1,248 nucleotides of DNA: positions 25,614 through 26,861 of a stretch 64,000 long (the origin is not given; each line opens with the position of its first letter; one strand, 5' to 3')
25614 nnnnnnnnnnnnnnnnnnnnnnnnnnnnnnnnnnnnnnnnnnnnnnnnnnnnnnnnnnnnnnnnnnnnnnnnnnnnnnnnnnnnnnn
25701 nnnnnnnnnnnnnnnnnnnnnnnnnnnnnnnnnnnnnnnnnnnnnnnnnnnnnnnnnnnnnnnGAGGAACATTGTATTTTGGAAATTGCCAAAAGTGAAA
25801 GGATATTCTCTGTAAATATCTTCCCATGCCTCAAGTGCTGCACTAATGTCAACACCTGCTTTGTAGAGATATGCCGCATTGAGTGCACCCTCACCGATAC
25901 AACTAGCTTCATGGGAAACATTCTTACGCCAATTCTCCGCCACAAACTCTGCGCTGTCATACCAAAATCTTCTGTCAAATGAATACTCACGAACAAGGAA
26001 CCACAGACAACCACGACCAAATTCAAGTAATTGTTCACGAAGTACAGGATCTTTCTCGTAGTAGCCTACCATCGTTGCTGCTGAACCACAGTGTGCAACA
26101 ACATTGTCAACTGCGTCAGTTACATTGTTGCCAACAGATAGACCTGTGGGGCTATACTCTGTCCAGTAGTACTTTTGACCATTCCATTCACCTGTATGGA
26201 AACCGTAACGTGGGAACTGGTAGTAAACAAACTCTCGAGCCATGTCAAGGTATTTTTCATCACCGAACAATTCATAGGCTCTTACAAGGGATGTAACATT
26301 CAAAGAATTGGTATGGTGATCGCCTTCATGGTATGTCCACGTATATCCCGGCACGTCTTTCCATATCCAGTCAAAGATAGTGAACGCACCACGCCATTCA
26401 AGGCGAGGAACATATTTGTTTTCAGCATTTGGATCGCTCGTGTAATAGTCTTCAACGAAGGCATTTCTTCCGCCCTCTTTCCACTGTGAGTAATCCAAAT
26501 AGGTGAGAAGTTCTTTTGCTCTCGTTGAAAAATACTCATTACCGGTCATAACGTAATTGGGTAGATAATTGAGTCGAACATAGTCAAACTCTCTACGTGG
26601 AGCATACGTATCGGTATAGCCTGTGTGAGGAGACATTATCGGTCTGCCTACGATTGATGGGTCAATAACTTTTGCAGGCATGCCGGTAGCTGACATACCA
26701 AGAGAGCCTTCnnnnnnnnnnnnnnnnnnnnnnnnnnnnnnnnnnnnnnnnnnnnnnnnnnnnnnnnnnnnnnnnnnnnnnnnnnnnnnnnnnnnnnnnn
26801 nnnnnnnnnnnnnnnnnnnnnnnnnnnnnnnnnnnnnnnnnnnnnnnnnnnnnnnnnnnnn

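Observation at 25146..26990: About 615-aa aromatic-rich central domain of unassigned family shared by both surface proteins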

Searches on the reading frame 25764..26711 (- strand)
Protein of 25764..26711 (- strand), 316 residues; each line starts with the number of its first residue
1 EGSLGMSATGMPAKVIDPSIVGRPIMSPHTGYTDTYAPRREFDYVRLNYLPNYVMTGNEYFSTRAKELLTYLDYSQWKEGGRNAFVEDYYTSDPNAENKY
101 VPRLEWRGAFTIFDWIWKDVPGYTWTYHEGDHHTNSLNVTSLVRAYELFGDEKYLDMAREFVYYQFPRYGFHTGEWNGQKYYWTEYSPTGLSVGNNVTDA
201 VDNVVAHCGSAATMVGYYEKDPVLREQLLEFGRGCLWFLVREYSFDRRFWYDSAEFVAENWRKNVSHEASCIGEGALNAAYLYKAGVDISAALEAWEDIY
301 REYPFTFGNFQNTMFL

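Call 53: find_related_loci(query=A3, collection=genome_contigs, flank=10000)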
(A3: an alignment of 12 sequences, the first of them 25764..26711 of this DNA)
Query A3 (316 aa) in genome_contigs; peptide patterns used: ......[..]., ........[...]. (x = any residue, [..] = any of these).
26 stretches matched a pattern; 24 encode a relative of the query (tblastn E <= 1e-3); 23 distinct loci.
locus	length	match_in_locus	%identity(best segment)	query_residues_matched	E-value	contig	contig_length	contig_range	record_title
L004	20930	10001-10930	46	7-316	7e-87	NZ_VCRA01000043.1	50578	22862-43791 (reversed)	Paenibacillus mesophilus strain SYSU K30004 Scaffold43, whole genome shotgun sequence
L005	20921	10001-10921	46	1-312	4e-86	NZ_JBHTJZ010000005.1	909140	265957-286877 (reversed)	Paenibacillus chungangensis strain CCUG 59129 GCM70027484_27, whole genome shotgun sequence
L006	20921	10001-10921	45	1-312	2e-86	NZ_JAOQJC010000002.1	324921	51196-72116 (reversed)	Paenibacillus sp. J5C2022 5CP_contig2, whole genome shotgun sequence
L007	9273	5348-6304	44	2-316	2e-85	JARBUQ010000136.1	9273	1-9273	MAG: Paenibacillus sp. isolate L_E1_T20_C_bin.81 scaffold_12090, whole genome shotgun sequence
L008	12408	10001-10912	43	15-316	2e-80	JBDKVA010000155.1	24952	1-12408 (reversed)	MAG: Clostridiaceae bacterium isolate 8_bin.75 c_000001335408, whole genome shotgun sequence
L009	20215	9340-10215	45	2-299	4e-79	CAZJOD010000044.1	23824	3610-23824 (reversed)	MAG TPA_asm: uncultured Clostridiaceae bacterium isolate SRP241326_co2_352 genome assembly, contig: NODE_3053_length_238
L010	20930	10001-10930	44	2-316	4e-79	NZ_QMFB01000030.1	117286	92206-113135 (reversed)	Paenibacillus contaminans strain CKOBP-6 scaffold30, whole genome shotgun sequence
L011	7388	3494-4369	44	2-299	1e-77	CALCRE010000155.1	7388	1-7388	MAG TPA_asm: uncultured Clostridia bacterium isolate SRR1561991_bin.39_CONCOCT_v1.1_MAG genome assembly, contig: ERZ7240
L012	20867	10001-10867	46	10-299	5e-77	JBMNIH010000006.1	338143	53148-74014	MAG: Clostridia bacterium isolate SBF912LR0HQ0057 contig_45079, whole genome shotgun sequence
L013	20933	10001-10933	45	7-316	4e-76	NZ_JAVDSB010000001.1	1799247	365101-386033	Paenibacillus qinlingensis strain CC258 Ga0451258_01, whole genome shotgun sequence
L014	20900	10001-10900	45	15-316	6e-74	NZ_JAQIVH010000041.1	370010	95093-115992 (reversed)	Paenibacillus qinlingensis strain TEGT-2 505, whole genome shotgun sequence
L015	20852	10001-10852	43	12-297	2e-70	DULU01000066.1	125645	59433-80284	MAG TPA_asm: Bacillota bacterium isolate AS04akNAM_18 31092_AS04, whole genome shotgun sequence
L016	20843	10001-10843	42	15-303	2e-65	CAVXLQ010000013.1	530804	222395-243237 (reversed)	MAG: uncultured Actinomycetota bacterium isolate MFD04935.bin.1.24 genome assembly, contig: contig_3864, whole genome sh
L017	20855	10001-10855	40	14-300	2e-61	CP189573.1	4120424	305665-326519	Propionibacteriaceae bacterium Y2011 chromosome, complete genome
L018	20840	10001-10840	40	24-303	2e-60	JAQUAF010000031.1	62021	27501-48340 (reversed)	MAG: Verrucomicrobiia bacterium isolate STC_78 NODE_991_length_62021_cov_11.430300_Sandtown_C, whole genome shotgun sequ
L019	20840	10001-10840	43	1-286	2e-62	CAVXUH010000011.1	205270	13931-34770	MAG: Candidatus Aminicenantes bacterium isolate MFD05942.bin.1.3 genome assembly, contig: contig_75163, whole genome sho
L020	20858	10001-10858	43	14-303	2e-64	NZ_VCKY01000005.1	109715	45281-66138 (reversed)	Nonomuraea turkmeniaca strain DSM 43926 NODE_5_length_109715_cov_14.894, whole genome shotgun sequence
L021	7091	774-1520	41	38-293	4e-53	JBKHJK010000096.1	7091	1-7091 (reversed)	MAG: Armatimonadota bacterium isolate D4M11_5 NODE_6705_length_7091_cov_4.386725, whole genome shotgun sequence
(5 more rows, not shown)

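Call 56: predict_structure(alignment_id=A3)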
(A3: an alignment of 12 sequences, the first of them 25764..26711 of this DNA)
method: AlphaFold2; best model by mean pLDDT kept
length: 316 residues; sequences in the alignment: 12
mean_pLDDT: 77.2   pTM: 0.83
mean pLDDT of the five models: 77.2, 76.5, 75.7, 74.1, 73.3
residues with pLDDT >= 90: 102; 70-90: 126; 50-70: 48; < 50: 40
segments of 3 or more residues with pLDDT < 50: 92-98, 116-129, 188-197, 311-316
pLDDT, mean of each block of 10 residues (from residue 1): 85 91 86 75 84 91 95 90 79 49 77 44 40 76 94 96 79 86 62 42 84 96 96 93 80 59 62 87 95 82 57 47
secondary structure, 60 per line:
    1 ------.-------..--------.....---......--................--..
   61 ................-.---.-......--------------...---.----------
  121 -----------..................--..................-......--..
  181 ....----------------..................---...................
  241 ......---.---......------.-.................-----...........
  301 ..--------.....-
elements in order: E25-29 E33-38 H41-56 H59-75 H84-89 H132-149 H152-169 E171-176 E179-184 H201-218 H222-246 H254-259 H268-284 H290-302 H311-315

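Call 59: search_protein_families(library=pfam, alignment_id=A4, max_evalue=0.00001)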
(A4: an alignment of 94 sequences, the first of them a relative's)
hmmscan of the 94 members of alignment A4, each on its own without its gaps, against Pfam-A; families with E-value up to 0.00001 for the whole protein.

A. member 1, L004:4632-6023:+ (464 aa): 3 families
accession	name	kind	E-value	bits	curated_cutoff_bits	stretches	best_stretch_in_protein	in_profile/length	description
PF13416.11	SBP_bac_8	-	4.5e-17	63.2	27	1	104-397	2-267/279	Bacterial extracellular solute-binding protein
PF00392.27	GntR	-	2.6e-13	49.8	27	1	9-72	1-64/64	Bacterial regulatory proteins, gntR family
PF01547.30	SBP_bac_1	-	4.2e-13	50.4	26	1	104-375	14-302/307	Bacterial extracellular solute-binding protein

B. families by the number of members that match (of 94 scanned): 109 families (the first 25 are shown)
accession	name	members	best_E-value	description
PF01408.29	GFO_IDH_MocA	6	6.3e-31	Oxidoreductase family, NAD-binding Rossmann fold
PF13416.11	SBP_bac_8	6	2.1e-25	Bacterial extracellular solute-binding protein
PF22725.1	GFO_IDH_MocA_C3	5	8e-31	GFO/IDH/MocA C-terminal domain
PF12833.13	HTH_18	5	8.2e-23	Helix-turn-helix domain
PF00165.29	HTH_AraC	5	3.1e-21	Bacterial regulatory helix-turn-helix proteins, AraC family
PF02894.22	GFO_IDH_MocA_C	4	4.3e-28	Oxidoreductase family, C-terminal alpha/beta domain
PF01547.30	SBP_bac_1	4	1.3e-24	Bacterial extracellular solute-binding protein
PF07883.17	Cupin_2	4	8.2e-18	Cupin domain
PF00528.27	BPD_transp_1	4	5e-13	Binding-protein-dependent transport system inner membrane component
PF02311.25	AraC_binding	4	1.5e-08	AraC-like ligand binding domain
PF01042.26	Ribonuc_L-PSP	2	2.1e-35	Endoribonuclease L-PSP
PF00005.33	ABC_tran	2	7.7e-34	ABC transporter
PF00072.30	Response_reg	2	3.4e-30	Response regulator receiver domain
PF06445.20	GyrI-like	2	7.4e-16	GyrI-like small molecule binding domain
PF00392.27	GntR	2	2.6e-13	Bacterial regulatory proteins, gntR family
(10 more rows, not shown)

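Call 60: fold_search(model_id=the predicted structure, library=pdb)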
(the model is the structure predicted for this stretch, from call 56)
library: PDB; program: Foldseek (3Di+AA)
matches with E <= 10: 483; with E <= 0.001: 2
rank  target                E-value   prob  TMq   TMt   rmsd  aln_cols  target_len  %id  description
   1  7ag4_A                7.7e-04  1.00  0.49  0.39   7.3       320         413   15  Crystal structure of active site mutant of SQ Isomerase (YihS-H248A) from Salmonella enterica in complex with sulfofru (released 2021-04-14)
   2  7ag4_B                8.1e-04  1.00  0.51  0.40   7.0       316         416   15  Crystal structure of active site mutant of SQ Isomerase (YihS-H248A) from Salmonella enterica in complex with sulfofru (released 2021-04-14)
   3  7ag4_C                1.0e-03  1.00  0.51  0.39   7.1       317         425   14  Crystal structure of active site mutant of SQ Isomerase (YihS-H248A) from Salmonella enterica in complex with sulfofru (released 2021-04-14)
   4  6u4z                  1.5e-03  1.00  0.51  0.36   5.3       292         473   11  Crystal Structure of a family 76 glycoside hydrolase from a bovine Bacteroides thetaiotaomicron strain (released 2020-04-29)
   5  2zbl_B                1.7e-03  1.00  0.51  0.41   6.9       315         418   14  Functional annotation of Salmonella enterica yihS-encoded protein (released 2008-02-05)
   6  7ag4_F                1.8e-03  1.00  0.51  0.41   6.9       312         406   16  Crystal structure of active site mutant of SQ Isomerase (YihS-H248A) from Salmonella enterica in complex with sulfofru (released 2021-04-14)
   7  2zbl_C                2.2e-03  1.00  0.51  0.41   6.9       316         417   14  Functional annotation of Salmonella enterica yihS-encoded protein (released 2008-02-05)
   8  2zbl_A                3.8e-03  1.00  0.48  0.38   7.3       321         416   14  Functional annotation of Salmonella enterica yihS-encoded protein (released 2008-02-05)
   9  9r4k                  4.2e-03  1.00  0.47  0.41   4.9       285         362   12  Crystal structure of CtGH76 from Chaetomium thermophilum (released 2025-07-16)
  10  4v1s_A                4.9e-03  1.00  0.42  0.37  10.2       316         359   10  Structure of the GH76 alpha-mannanase BT2949 from Bacteroides thetaiotaomicron (released 2015-02-11)
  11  4c1s_A                5.4e-03  1.00  0.48  0.41   5.8       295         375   11  Glycoside hydrolase family 76 (mannosidase) Bt3792 from Bacteroides thetaiotaomicron VPI-5482 (released 2013-11-13)
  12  4mu9_A                5.4e-03  1.00  0.48  0.43   7.8       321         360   12  Crystal structure of a putative glycosylhydrolase (BT_3782) from Bacteroides thetaiotaomicron VPI-5482 at 1.89 A resol (released 2013-10-09)
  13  2afa_A                5.4e-03  1.00  0.50  0.40   7.0       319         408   12  Crystal Structure of putative NAG isomerase from Salmonella typhimurium (released 2005-08-16)
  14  4mu9_B                5.7e-03  1.00  0.44  0.39   7.0       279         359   11  Crystal structure of a putative glycosylhydrolase (BT_3782) from Bacteroides thetaiotaomicron VPI-5482 at 1.89 A resol (released 2013-10-09)
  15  7d5g_A                6.3e-03  1.00  0.42  0.36   7.5       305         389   14  Crystal structure of the CsCE with ligand to have a insight into the catalytic mechanism (released 2021-12-01)
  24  4pxq_A                9.4e-03  1.00  0.34  0.23   5.9       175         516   15  Crystal structure of D-glucuronyl C5-epimerase in complex with heparin hexasaccharide (released 2015-01-14)
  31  7ag4_E                1.4e-02  1.00  0.49  0.38   7.2       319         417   15  Crystal structure of active site mutant of SQ Isomerase (YihS-H248A) from Salmonella enterica in complex with sulfofru (released 2021-04-14)
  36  4pw2                  2.5e-02  0.99  0.34  0.23   6.0       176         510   14  Crystal structure of D-glucuronyl C5 epimerase (released 2015-01-14)
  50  5noa                  5.4e-02  0.99  0.41  0.37   7.0       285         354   13  Polysaccharide Lyase BACCELL_00875 (released 2017-06-28)
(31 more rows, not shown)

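Call 61: search_protein_families(library=pfam, proteins=[L009:6341-8221:-, L009:11070-13793:+, L011:601-2856:+, L011:5073-7271:+, L012:12358-14022:+, L015:11340-12692:+, L016:4790-7174:-, L019:11559-13739:-, L020:11471-14761:+, L021:3910-6294:-], max_evalue=0.0001)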
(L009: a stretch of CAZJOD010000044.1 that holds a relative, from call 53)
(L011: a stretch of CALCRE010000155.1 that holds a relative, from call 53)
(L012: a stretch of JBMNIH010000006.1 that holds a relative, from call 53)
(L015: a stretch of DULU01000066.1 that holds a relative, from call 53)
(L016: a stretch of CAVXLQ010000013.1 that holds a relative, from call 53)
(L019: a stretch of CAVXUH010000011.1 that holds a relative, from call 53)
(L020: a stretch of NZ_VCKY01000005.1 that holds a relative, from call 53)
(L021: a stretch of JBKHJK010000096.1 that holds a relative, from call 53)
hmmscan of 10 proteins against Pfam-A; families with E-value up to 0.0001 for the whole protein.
L009:6341-8221:- (627 aa): 2 families
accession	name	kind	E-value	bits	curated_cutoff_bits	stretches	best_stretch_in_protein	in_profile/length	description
PF07944.18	Beta-AFase-like_GH127_cat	-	6.9e-38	131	24.9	1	60-392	50-372/376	Beta-L-arabinofuranosidase, GH127 catalytic domain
PF20736.2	Glyco_hydro127M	-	2.9e-22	79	24.2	1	406-501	2-95/95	Beta-L-arabinofuranosidase, GH127 middle domain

L009:11070-13793:+ (908 aa): 1 family
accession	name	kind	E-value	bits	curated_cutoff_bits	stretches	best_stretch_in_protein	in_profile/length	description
PF03118.21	RNA_pol_A_CTD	-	1.8e-27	95.3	23.8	2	101-155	12-66/67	Bacterial RNA polymerase, alpha chain C terminal domain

L011:601-2856:+ (752 aa): 1 family
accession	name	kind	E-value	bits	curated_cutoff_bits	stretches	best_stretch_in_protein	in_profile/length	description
PF09587.15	PGA_cap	-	4.6e-63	213.5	27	1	415-661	2-253/255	Bacterial capsule synthesis protein PGA_cap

L011:5073-7271:+ (733 aa): 0 families

L012:12358-14022:+ (555 aa): 2 families
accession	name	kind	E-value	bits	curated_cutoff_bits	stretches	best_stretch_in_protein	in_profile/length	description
PF00501.34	AMP-binding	-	6.2e-62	210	29.9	1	40-401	3-377/384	AMP-binding enzyme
PF13193.12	AMP-binding_C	-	1.2e-24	87.4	24.5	1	464-542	1-76/76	AMP-binding enzyme C-terminal domain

L015:11340-12692:+ (451 aa): 1 family
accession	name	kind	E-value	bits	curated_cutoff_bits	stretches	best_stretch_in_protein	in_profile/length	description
PF04734.18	Ceramidase_alk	-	4.2e-12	45.9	32.1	1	55-294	1-258/509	Neutral/alkaline non-lysosomal ceramidase, N-terminal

L016:4790-7174:- (795 aa): 0 families

L019:11559-13739:- (727 aa): 1 family
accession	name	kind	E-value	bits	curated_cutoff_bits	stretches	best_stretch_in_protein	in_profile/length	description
PF00141.28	peroxidase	-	3.3e-67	227.2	27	2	78-387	10-237/237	Peroxidase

L020:11471-14761:+ (1097 aa): 2 families
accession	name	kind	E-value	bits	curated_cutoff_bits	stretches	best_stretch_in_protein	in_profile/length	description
PF13385.13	Laminin_G_3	-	4.7e-15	56.5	27.6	1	907-1080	2-150/151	Concanavalin A-like lectin/glucanases superfamily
PF19077.6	Big_13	-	2.8e-05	25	27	0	539-590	48-102/102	Bacterial Ig-like domain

L021:3910-6294:- (795 aa): 3 families
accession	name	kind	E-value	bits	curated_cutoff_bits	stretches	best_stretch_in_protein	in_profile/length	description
PF13520.12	AA_permease_2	-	9.6e-44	150.4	27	1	20-453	1-414/427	Amino acid permease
PF00324.27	AA_permease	-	2e-39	136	24.6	1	24-453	1-430/470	Amino acid permease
PF00582.32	Usp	-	2e-30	106.7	24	2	634-766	3-140/141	Universal stress protein family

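Call 81: find_related_loci(query=A3, collection=metagenome_contigs, flank=10000)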
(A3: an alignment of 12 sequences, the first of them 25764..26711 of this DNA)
Query A3 (316 aa) in metagenome_contigs; peptide patterns used: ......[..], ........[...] (x = any residue, [..] = any of these).
161 stretches matched a pattern; 16 encode a relative of the query (tblastn E <= 1e-3); 16 distinct loci.
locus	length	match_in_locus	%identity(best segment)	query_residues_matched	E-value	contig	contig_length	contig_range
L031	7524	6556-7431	44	2-299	5e-78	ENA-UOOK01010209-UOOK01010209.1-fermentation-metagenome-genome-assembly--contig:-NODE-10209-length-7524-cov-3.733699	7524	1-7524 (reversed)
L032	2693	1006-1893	42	2-303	3e-77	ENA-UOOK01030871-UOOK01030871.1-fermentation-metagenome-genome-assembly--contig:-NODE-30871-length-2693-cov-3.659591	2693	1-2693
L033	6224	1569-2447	44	1-294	5e-70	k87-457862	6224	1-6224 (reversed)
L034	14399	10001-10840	43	1-286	1e-65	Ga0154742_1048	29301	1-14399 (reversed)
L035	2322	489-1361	43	2-290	4e-67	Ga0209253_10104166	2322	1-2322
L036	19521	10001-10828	39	24-303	1e-64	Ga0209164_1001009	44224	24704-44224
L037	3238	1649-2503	39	15-303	8e-63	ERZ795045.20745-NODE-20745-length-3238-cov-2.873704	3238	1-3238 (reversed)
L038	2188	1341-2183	42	4-282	2e-63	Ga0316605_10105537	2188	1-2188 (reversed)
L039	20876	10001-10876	40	14-303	3e-61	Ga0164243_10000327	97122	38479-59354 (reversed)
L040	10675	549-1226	47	27-251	7e-55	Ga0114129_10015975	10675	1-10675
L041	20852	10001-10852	39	20-311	2e-53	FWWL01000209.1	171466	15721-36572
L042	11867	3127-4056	36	2-303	2e-51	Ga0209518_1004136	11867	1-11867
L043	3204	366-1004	40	39-262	1e-46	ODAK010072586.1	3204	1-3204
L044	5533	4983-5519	43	15-190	4e-42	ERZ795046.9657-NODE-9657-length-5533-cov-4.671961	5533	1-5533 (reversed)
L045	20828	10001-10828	39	24-303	1e-64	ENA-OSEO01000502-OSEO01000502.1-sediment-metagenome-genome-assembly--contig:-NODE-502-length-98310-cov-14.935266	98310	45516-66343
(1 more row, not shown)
